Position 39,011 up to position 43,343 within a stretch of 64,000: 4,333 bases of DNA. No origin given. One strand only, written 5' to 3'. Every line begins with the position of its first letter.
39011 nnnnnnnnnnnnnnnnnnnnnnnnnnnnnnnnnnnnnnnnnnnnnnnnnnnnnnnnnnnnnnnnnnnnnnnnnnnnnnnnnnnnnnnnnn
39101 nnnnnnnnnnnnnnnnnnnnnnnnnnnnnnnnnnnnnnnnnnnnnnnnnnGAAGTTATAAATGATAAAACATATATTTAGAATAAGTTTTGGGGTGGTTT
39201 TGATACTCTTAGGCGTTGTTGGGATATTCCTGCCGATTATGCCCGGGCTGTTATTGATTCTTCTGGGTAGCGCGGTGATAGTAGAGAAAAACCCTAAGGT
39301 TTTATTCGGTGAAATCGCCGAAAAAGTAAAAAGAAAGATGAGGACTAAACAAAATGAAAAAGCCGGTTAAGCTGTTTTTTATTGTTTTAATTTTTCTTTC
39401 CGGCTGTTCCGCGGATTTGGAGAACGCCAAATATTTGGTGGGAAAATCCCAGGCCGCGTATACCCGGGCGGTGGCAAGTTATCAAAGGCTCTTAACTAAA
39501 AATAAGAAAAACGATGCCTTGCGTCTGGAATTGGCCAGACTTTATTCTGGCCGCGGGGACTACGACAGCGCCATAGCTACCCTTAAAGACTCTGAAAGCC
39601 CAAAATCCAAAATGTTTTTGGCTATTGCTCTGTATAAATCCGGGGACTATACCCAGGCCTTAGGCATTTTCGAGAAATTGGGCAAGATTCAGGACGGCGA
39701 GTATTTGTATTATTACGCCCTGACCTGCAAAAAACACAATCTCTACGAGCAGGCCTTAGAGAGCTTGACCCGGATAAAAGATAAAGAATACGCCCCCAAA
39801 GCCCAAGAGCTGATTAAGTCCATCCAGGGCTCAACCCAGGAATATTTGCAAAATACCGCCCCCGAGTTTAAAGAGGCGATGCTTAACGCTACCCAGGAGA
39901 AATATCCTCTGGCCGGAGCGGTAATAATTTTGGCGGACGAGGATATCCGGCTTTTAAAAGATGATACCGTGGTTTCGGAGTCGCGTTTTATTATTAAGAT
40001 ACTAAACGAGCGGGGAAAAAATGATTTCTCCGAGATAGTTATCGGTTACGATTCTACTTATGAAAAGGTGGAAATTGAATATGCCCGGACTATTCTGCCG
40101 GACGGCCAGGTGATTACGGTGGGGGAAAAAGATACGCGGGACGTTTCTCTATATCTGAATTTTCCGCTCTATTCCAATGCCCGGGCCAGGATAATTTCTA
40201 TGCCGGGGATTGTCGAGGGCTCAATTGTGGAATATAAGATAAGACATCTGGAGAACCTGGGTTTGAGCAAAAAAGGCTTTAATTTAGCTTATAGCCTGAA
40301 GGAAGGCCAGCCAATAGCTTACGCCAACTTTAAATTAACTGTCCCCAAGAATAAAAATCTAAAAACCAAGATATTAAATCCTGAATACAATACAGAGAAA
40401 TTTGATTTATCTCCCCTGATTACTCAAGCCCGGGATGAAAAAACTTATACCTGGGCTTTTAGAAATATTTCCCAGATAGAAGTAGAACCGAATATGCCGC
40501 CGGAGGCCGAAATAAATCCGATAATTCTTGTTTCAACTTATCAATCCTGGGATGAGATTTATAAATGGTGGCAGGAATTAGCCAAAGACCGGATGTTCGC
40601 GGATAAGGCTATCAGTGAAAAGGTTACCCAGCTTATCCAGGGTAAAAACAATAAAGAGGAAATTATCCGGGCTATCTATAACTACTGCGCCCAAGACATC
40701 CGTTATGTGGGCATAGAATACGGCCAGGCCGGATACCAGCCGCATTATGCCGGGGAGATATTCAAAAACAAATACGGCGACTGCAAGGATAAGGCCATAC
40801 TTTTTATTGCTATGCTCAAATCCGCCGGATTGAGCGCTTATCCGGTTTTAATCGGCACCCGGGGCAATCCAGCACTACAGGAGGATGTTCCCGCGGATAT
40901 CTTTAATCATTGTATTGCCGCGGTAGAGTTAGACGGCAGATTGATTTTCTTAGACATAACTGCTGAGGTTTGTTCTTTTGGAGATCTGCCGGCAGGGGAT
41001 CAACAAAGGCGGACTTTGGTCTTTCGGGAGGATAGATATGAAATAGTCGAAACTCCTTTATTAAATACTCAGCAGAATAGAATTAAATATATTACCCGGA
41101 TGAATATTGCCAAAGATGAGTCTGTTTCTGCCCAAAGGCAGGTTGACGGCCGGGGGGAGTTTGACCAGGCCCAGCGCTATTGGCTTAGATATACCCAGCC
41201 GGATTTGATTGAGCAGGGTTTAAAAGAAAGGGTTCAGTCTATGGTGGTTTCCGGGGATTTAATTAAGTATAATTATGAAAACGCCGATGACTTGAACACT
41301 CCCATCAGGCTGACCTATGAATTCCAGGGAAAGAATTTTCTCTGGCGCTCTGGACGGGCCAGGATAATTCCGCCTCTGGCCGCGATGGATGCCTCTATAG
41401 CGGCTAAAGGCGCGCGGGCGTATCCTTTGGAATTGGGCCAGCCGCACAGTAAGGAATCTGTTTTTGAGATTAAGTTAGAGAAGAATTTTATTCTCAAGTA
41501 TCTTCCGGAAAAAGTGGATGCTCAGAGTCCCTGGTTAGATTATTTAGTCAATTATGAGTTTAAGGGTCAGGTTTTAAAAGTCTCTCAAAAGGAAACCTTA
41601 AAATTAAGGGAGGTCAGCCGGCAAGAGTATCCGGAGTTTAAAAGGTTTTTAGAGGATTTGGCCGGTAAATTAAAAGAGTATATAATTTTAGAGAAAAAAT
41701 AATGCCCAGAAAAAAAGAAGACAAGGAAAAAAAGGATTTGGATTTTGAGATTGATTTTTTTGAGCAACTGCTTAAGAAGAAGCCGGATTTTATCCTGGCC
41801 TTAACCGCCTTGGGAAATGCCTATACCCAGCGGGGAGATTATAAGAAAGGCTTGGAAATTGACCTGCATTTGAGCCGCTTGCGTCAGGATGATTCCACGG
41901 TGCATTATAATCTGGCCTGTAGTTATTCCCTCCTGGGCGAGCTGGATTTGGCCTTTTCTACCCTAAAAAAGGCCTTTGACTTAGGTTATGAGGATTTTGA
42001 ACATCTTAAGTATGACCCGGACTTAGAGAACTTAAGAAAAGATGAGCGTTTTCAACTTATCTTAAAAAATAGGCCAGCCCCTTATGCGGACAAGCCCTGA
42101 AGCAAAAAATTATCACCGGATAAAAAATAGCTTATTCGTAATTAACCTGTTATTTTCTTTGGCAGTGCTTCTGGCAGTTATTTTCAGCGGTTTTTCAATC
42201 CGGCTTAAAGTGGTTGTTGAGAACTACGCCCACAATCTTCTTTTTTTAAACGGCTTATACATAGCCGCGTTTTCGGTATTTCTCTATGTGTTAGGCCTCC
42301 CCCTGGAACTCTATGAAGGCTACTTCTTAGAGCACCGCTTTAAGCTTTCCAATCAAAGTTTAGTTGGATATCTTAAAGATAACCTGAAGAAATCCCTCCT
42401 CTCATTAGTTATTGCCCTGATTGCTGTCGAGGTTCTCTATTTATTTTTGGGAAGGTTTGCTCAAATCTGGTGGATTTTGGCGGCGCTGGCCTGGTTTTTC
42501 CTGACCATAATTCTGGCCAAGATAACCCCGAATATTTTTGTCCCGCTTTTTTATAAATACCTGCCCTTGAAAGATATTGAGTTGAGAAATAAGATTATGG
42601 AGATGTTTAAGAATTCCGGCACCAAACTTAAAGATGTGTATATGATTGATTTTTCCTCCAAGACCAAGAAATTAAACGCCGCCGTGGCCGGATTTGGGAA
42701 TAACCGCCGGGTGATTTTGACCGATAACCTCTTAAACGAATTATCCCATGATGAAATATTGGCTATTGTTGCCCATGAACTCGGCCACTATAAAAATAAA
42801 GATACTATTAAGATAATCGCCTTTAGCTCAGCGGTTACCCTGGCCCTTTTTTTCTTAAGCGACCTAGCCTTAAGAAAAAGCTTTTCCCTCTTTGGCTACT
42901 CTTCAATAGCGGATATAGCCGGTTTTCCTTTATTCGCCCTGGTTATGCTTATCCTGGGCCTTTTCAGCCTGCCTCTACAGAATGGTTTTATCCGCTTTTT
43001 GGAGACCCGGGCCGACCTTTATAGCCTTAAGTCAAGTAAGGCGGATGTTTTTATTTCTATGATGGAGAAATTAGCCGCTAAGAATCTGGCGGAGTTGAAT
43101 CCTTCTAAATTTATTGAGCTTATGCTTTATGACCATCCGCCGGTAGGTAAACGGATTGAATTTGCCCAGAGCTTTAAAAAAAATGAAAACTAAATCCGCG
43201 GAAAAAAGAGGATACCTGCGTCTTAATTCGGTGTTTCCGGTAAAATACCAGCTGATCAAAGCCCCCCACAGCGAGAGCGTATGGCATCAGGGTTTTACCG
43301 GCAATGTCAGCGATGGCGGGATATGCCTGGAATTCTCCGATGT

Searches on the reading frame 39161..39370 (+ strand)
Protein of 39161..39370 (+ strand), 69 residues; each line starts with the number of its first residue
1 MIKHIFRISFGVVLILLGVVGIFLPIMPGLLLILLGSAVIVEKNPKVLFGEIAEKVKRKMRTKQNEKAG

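Call 9: search_protein_families(library=pfam, proteins=[window:39161-39370:+], max_evalue=0.01)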
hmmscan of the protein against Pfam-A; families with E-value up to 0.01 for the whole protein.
window:39161-39370:+ (69 aa): 1 family
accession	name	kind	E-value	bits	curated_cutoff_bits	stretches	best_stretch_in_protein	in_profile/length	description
PF04304.18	DUF454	-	5.2e-07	30.1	35.1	1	6-46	3-43/115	Protein of unknown function (DUF454)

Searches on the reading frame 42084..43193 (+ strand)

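Call 9: search_protein_families(library=pfam, proteins=[window:42084-43193:+], max_evalue=0.01)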
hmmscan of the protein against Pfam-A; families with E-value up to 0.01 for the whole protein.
window:42084-43193:+ (369 aa): 4 families
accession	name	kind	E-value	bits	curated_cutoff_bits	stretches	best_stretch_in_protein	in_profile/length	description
PF01435.24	Peptidase_M48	-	2.5e-26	93.1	20.3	1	162-362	2-183/186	Peptidase family M48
PF16491.10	Peptidase_M48_N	-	1e-19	71.5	27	1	6-158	26-179/179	CAAX prenyl protease N-terminal, five membrane helices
PF05569.17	Peptidase_M56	-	0.00049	19.8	31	1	129-243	99-211/296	BlaR1 peptidase M56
PF10263.15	SprT-like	-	0.007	16.7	25.6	0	185-236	20-72/108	SprT-like family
